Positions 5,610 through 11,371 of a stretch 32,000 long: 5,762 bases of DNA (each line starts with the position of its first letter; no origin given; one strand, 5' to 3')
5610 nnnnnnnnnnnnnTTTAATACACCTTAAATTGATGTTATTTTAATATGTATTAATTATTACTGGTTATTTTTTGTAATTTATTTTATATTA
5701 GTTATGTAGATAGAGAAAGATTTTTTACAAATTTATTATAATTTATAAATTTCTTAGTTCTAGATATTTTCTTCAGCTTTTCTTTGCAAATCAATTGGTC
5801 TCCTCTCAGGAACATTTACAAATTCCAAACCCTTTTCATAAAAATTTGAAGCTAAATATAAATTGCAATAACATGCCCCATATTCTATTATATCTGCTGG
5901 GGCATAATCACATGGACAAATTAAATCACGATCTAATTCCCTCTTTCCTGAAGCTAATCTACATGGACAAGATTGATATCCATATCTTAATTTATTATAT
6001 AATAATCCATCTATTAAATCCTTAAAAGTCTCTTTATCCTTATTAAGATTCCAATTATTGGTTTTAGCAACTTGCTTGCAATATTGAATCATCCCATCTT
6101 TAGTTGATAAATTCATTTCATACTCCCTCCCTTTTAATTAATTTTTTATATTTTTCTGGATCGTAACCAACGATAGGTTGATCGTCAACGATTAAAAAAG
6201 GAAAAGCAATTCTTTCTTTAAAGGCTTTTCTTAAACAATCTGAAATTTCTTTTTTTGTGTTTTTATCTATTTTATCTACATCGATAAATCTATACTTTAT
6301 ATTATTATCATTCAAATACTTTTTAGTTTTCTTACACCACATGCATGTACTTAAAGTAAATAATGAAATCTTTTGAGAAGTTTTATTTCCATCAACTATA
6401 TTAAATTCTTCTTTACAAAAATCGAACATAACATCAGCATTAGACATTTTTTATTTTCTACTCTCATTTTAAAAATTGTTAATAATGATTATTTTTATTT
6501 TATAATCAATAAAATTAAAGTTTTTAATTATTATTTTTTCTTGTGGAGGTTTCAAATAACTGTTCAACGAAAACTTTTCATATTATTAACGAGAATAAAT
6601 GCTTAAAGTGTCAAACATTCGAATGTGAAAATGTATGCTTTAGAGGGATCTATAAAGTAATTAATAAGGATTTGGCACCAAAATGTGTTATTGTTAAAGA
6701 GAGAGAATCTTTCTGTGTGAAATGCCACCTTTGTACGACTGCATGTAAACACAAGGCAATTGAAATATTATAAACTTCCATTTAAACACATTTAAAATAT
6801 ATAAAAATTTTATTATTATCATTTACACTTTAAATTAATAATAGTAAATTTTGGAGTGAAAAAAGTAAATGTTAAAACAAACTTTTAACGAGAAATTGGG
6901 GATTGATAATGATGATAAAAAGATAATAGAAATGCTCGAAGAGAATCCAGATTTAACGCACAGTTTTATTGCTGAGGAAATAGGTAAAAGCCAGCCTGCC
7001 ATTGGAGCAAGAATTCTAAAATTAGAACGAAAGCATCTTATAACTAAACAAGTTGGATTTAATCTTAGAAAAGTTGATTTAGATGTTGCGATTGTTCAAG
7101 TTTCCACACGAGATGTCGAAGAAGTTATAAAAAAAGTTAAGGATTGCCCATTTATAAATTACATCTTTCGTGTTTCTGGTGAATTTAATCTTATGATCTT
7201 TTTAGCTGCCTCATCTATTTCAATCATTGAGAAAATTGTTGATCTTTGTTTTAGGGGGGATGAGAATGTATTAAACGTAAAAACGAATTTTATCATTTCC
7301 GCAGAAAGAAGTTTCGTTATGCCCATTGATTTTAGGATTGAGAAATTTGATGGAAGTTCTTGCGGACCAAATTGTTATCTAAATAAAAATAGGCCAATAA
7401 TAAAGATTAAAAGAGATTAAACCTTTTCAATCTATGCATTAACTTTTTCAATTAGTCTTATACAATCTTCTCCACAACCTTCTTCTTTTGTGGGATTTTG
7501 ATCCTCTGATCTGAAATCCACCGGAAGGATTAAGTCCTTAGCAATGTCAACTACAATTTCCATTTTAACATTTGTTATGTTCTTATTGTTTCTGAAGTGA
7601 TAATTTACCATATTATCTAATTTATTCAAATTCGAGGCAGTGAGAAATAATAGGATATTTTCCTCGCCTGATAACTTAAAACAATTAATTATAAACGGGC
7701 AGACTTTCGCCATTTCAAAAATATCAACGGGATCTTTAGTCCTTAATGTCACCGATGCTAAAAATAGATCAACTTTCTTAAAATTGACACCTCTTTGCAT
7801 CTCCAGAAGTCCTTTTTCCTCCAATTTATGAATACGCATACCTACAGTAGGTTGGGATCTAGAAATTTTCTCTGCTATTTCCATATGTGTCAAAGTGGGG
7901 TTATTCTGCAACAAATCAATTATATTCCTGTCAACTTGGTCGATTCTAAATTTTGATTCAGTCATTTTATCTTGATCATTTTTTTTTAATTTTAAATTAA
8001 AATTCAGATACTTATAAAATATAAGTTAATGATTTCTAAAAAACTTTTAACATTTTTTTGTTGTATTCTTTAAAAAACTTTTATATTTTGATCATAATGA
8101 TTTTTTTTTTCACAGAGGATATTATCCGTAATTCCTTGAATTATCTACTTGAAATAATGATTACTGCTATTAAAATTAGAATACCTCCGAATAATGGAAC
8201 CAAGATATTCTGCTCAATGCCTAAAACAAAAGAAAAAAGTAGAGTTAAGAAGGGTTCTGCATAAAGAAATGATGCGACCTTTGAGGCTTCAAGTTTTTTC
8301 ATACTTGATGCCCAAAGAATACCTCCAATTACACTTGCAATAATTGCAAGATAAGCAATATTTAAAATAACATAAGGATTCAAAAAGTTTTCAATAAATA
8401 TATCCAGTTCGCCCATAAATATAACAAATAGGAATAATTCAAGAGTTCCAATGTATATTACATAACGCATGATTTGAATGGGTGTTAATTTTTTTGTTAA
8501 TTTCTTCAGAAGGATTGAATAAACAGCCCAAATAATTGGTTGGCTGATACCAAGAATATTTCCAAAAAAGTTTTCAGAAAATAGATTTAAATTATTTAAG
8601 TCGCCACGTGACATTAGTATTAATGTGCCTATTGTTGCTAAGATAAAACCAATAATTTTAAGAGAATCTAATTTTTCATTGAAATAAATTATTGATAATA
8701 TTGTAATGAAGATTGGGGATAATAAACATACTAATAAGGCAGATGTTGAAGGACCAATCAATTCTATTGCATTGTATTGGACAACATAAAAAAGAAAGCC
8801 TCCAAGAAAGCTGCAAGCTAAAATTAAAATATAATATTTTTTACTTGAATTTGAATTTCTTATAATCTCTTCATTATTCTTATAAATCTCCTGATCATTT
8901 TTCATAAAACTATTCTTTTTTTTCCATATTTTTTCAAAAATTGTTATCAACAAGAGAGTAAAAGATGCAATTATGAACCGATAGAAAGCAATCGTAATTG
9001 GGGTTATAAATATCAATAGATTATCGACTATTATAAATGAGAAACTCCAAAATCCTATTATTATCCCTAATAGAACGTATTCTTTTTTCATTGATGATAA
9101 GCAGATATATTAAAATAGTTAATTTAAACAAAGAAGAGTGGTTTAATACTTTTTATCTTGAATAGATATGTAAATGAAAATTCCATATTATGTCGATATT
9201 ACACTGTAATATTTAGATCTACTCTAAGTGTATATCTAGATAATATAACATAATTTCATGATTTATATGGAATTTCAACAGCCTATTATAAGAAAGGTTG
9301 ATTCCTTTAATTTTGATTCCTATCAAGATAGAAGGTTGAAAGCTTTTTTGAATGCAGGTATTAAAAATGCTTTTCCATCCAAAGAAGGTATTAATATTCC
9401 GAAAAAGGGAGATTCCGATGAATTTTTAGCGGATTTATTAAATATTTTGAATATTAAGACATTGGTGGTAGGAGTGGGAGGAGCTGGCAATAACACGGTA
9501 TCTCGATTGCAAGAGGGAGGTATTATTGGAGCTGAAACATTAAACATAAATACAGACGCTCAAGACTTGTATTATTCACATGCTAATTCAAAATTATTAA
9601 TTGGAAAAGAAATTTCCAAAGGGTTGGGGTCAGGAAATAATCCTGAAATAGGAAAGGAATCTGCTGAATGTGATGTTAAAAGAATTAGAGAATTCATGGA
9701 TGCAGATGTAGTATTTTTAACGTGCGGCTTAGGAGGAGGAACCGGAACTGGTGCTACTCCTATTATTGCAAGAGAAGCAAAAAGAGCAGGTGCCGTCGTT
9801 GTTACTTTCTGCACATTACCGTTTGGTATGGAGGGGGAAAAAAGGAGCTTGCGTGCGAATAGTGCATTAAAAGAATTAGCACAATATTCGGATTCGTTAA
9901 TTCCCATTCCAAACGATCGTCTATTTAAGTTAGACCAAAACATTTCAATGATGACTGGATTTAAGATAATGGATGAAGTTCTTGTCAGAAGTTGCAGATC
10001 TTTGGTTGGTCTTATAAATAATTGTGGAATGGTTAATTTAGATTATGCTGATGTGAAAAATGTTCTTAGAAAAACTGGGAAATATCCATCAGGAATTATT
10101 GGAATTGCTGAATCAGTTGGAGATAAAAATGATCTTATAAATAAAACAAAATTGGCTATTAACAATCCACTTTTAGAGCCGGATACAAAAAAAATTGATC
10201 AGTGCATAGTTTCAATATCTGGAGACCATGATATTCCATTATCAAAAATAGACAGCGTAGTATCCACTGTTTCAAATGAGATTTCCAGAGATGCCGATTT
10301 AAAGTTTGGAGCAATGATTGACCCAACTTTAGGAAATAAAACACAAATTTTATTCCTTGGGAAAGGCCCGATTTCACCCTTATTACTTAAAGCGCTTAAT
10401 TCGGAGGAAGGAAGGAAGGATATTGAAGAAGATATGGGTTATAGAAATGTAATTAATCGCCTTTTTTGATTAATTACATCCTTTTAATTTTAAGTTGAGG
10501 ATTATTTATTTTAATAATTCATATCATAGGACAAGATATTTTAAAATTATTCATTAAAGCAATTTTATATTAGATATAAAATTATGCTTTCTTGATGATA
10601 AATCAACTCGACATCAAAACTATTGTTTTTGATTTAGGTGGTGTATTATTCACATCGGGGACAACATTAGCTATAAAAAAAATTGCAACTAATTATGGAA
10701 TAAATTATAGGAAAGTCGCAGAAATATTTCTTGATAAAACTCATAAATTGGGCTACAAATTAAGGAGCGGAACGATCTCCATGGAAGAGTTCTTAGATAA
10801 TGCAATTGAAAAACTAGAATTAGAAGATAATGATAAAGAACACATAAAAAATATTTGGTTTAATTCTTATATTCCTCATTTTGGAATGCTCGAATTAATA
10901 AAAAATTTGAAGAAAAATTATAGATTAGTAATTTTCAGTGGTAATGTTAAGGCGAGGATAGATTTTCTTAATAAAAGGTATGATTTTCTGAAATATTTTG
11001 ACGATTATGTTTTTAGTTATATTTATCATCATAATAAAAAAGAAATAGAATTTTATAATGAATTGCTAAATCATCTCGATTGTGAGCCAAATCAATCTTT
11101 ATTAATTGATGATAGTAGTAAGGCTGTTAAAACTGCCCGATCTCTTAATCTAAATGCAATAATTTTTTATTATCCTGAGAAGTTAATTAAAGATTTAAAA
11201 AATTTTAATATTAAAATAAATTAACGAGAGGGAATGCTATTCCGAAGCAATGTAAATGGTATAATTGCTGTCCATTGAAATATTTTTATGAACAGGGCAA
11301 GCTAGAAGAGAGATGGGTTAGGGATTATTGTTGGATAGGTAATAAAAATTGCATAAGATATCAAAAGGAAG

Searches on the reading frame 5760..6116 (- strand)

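Call 9: search_protein_families(library=pfam, proteins=[window:5760-6116:-], max_evalue=0.001)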
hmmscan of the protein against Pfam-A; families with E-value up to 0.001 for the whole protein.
window:5760-6116:- (118 aa): 1 family
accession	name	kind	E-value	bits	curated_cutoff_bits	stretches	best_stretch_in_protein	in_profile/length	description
PF02943.20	FeThRed_B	-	1.2e-20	73.9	22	1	9-95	5-93/106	Ferredoxin thioredoxin reductase catalytic beta chain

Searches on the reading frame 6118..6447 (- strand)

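Call 9: search_protein_families(library=pfam, proteins=[window:6118-6447:-], max_evalue=0.001)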
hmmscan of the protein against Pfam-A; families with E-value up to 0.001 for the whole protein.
window:6118-6447:- (109 aa): 1 family
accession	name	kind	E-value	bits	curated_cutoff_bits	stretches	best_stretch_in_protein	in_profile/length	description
PF00462.30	Glutaredoxin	-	1.3e-10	41.8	22.9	1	27-90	1-58/60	Glutaredoxin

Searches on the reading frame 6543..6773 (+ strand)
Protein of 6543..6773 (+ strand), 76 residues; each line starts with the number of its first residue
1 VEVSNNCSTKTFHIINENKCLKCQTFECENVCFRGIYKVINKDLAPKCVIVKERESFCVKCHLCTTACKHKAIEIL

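Call 9: search_protein_families(library=pfam, proteins=[window:6543-6773:+], max_evalue=0.001)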
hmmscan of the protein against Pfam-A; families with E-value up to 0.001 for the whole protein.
window:6543-6773:+ (76 aa): 3 families
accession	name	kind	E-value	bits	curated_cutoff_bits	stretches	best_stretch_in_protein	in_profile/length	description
PF00037.32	Fer4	-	6.6e-06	26.2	21.1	1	55-74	5-24/24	4Fe-4S binding domain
PF12837.12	Fer4_6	-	0.00049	20.4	25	0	55-73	6-24/24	4Fe-4S binding domain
PF13187.11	Fer4_9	-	0.00051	20.4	27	1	19-73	1-52/52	4Fe-4S dicluster domain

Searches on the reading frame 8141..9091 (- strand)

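Call 9: search_protein_families(library=pfam, proteins=[window:8141-9091:-], max_evalue=0.001)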
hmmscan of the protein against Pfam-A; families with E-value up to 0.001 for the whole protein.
window:8141-9091:- (316 aa): 1 family
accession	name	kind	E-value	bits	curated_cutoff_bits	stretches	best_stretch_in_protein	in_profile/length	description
PF00892.27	EamA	-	1.2e-32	113.4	28.2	2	6-160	4-134/135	EamA-like transporter family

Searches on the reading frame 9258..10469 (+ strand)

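Call 9: search_protein_families(library=pfam, proteins=[window:9258-10469:+], max_evalue=0.001)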
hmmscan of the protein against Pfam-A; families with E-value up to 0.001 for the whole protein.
window:9258-10469:+ (403 aa): 2 families
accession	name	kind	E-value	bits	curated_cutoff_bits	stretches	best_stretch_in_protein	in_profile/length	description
PF00091.31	Tubulin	-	1.2e-38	133.8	33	1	69-225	3-188/190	Tubulin/FtsZ family, GTPase domain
PF12327.13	FtsZ_C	-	1.4e-12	48.2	27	1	281-365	5-88/95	FtsZ family, C-terminal domain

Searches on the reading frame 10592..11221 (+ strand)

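Call 99: search_protein_families(library=pfam, proteins=[window:10592-11221:+], max_evalue=0.0001)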
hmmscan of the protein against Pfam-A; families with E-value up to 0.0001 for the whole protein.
window:10592-11221:+ (210 aa): 2 families
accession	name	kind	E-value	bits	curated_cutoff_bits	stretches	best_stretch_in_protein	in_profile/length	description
PF00702.32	Hydrolase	-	5.5e-11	43.6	26.4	1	8-184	1-189/191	haloacid dehalogenase-like hydrolase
PF13419.12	HAD_2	-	5.9e-09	36.7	23.8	1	11-190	1-176/178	Haloacid dehalogenase-like hydrolase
